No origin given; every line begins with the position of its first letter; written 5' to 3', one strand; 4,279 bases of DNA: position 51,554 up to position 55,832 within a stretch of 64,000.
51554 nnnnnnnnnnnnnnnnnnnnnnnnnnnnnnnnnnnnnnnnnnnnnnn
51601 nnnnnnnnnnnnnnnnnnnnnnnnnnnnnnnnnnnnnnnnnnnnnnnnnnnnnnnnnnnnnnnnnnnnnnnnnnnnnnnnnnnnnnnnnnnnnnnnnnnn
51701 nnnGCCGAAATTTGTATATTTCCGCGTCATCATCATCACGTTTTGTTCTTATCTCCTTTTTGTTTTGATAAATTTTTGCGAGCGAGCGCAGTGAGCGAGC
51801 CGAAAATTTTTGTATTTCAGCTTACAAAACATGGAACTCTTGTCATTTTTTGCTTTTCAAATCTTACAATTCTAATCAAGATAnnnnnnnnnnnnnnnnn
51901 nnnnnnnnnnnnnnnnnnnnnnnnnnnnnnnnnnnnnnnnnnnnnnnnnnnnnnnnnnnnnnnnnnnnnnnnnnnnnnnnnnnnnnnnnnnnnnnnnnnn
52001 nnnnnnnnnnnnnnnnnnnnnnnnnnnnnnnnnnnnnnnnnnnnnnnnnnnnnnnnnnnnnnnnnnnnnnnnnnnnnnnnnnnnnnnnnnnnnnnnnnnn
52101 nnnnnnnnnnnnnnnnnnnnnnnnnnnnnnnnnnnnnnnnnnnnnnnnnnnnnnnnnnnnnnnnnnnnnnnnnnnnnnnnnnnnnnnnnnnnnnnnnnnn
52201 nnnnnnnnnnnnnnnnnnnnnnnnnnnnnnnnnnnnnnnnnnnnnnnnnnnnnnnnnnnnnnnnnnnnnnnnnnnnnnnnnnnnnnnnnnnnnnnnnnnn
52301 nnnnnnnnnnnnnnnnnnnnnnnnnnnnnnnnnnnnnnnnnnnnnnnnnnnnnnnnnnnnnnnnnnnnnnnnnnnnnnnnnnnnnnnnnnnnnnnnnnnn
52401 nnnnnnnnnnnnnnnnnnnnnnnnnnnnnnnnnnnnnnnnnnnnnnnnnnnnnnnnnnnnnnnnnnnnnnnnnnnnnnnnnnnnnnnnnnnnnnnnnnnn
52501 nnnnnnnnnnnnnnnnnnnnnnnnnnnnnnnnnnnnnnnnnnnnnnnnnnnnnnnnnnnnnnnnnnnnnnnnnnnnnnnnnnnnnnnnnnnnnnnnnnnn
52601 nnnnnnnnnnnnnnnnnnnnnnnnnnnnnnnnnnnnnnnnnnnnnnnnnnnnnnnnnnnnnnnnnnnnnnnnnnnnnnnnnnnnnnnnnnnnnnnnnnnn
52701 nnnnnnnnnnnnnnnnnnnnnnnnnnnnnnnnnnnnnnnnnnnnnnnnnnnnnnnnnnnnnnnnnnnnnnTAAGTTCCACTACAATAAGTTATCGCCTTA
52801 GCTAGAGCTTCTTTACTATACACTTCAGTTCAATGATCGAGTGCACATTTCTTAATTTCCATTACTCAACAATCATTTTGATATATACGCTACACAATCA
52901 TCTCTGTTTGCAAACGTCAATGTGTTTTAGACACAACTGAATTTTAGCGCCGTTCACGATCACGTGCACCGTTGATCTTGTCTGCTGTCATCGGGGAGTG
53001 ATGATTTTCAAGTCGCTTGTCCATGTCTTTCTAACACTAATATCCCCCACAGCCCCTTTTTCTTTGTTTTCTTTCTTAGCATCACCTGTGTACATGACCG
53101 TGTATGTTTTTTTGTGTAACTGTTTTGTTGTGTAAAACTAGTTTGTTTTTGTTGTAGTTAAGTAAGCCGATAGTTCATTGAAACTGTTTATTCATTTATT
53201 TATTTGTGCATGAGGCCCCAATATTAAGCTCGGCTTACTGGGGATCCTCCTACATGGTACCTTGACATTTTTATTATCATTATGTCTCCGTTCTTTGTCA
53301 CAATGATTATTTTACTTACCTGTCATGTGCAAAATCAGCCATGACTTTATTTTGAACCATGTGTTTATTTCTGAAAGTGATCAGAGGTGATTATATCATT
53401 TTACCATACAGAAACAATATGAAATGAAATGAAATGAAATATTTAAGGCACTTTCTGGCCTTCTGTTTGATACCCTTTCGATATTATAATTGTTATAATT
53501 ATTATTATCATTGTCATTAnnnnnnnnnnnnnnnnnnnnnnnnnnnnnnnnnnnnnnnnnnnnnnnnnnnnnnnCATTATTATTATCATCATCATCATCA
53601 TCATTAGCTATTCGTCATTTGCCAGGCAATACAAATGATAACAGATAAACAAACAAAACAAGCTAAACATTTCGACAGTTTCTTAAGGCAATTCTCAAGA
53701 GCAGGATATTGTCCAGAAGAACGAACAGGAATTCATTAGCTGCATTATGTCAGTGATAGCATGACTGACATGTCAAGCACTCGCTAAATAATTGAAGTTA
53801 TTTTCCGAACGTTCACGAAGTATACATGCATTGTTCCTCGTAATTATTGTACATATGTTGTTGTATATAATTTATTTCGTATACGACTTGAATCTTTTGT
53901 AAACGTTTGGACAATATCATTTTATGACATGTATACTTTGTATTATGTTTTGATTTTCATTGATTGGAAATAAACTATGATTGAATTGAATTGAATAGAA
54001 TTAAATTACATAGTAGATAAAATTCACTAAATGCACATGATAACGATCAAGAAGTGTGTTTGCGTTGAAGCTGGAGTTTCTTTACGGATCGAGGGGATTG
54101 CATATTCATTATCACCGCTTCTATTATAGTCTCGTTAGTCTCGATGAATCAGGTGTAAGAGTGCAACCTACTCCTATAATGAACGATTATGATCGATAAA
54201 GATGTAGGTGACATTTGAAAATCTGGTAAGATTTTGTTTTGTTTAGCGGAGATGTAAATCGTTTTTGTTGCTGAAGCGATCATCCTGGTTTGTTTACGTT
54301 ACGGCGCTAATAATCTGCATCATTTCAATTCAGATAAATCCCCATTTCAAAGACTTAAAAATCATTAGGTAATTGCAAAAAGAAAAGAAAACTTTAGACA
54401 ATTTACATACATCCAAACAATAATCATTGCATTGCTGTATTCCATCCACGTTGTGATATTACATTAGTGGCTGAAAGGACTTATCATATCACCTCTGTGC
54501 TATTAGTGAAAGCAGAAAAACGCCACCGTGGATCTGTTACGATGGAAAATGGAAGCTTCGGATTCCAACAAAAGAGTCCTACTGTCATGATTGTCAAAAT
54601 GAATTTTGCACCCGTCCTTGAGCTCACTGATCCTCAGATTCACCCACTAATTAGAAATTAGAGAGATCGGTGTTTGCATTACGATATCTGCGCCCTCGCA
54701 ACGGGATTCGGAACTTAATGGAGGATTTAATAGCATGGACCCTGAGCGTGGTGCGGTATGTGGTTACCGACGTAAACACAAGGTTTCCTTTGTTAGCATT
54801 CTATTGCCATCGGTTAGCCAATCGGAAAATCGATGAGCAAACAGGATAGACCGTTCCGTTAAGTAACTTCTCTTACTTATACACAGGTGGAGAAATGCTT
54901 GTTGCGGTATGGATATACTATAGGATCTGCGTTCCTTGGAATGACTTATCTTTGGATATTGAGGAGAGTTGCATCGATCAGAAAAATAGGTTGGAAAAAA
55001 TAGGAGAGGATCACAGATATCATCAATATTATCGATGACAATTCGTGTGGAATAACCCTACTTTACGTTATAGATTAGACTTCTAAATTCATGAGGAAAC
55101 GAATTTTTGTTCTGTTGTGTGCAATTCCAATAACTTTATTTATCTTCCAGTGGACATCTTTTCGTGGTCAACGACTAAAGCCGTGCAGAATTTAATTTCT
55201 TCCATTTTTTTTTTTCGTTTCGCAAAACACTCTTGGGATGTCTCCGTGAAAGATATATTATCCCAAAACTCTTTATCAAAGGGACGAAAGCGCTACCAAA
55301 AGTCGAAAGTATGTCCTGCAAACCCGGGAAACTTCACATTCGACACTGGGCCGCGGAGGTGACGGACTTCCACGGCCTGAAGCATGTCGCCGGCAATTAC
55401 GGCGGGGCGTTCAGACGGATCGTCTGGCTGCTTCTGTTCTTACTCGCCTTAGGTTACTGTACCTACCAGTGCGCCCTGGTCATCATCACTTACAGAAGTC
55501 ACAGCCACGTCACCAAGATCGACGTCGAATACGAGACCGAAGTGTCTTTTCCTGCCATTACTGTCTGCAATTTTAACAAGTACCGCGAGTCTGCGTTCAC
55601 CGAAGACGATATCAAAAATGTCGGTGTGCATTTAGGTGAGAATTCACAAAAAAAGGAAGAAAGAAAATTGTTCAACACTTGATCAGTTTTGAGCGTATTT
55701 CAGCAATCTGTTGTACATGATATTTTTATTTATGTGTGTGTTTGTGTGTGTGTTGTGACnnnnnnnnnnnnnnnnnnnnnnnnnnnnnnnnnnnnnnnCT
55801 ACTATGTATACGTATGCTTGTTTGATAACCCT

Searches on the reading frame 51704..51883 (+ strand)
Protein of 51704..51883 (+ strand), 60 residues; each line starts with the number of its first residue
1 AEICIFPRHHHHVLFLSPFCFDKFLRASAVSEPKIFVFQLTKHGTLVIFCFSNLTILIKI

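Call 77: search_protein_families(library=pfam, proteins=[window:51704-51883:+], max_evalue=0.05)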
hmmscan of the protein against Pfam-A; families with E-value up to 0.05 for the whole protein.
window:51704-51883:+ (60 aa): 1 family
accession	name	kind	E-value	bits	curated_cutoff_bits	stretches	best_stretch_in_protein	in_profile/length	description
PF02791.22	DDT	-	0.0071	16.9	22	1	6-27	12-33/58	DDT domain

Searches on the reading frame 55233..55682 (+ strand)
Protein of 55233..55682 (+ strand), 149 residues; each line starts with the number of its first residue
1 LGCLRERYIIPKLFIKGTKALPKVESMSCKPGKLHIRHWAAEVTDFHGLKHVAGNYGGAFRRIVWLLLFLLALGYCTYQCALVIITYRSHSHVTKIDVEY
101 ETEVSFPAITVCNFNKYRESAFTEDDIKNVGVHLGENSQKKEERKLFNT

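Call 16: search_protein_families(library=pfam, proteins=[window:55233-55682:+], max_evalue=0.01)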
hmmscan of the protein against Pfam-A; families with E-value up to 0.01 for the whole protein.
window:55233-55682:+ (149 aa): 1 family
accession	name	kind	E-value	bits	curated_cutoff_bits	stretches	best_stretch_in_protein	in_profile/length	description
PF00858.29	ASC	-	4.5e-23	82.4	23.6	1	42-144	3-105/455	Amiloride-sensitive sodium channel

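Call 17: find_homologous_proteins(query=window:55233-55682:+, max_evalue=0.001)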
Query window:55233-55682:+ (149 aa): 4 proteins with E <= 0.001 among 16 candidates.
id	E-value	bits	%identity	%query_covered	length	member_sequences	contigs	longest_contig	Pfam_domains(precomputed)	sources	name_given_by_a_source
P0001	2.1e-43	166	65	74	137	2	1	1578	PF00858.30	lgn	-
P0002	3.3e-33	133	55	73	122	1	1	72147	PF00858.30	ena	-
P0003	3.5e-33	133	53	80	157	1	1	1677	PF00858.30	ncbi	-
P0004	1.8e-28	117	51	74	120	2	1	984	PF00858.30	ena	-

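Call 18: list_cluster_members(proteins=[P0001, P0002, P0003, P0004])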
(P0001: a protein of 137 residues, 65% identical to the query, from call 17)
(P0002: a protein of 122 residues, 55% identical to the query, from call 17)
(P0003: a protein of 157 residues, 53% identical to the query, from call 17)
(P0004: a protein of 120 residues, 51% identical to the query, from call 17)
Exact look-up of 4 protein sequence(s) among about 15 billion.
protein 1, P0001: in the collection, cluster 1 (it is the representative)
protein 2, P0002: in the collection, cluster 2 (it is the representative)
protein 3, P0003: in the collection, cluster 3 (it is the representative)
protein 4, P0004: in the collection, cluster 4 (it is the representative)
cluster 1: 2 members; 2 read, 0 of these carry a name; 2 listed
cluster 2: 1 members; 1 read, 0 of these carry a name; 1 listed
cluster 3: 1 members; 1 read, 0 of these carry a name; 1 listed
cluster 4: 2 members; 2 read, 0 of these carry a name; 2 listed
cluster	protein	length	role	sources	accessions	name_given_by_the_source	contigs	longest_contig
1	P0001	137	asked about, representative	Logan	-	-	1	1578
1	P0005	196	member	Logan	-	-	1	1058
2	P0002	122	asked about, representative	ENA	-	-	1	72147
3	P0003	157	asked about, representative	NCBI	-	-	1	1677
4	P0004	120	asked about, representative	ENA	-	-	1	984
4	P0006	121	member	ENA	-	-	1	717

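Call 19: find_encoding_contigs(protein=P0001, flank=3000, max_places=3)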
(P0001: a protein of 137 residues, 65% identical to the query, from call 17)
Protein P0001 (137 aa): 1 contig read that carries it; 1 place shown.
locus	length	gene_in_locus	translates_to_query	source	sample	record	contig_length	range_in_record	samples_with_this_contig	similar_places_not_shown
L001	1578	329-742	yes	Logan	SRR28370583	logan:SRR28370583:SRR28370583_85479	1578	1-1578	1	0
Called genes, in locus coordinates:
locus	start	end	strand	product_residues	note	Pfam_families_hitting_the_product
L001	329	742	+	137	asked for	PF00858:ASC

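Call 20: find_encoding_contigs(protein=P0003, flank=3000, max_places=3)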
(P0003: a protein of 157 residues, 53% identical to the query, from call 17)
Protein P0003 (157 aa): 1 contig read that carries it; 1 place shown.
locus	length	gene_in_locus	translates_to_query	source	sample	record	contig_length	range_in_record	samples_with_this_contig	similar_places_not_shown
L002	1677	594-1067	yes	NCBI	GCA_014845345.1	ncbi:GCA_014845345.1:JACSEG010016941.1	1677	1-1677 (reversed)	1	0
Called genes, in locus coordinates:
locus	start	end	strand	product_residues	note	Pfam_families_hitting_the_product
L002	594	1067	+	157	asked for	PF00858:ASC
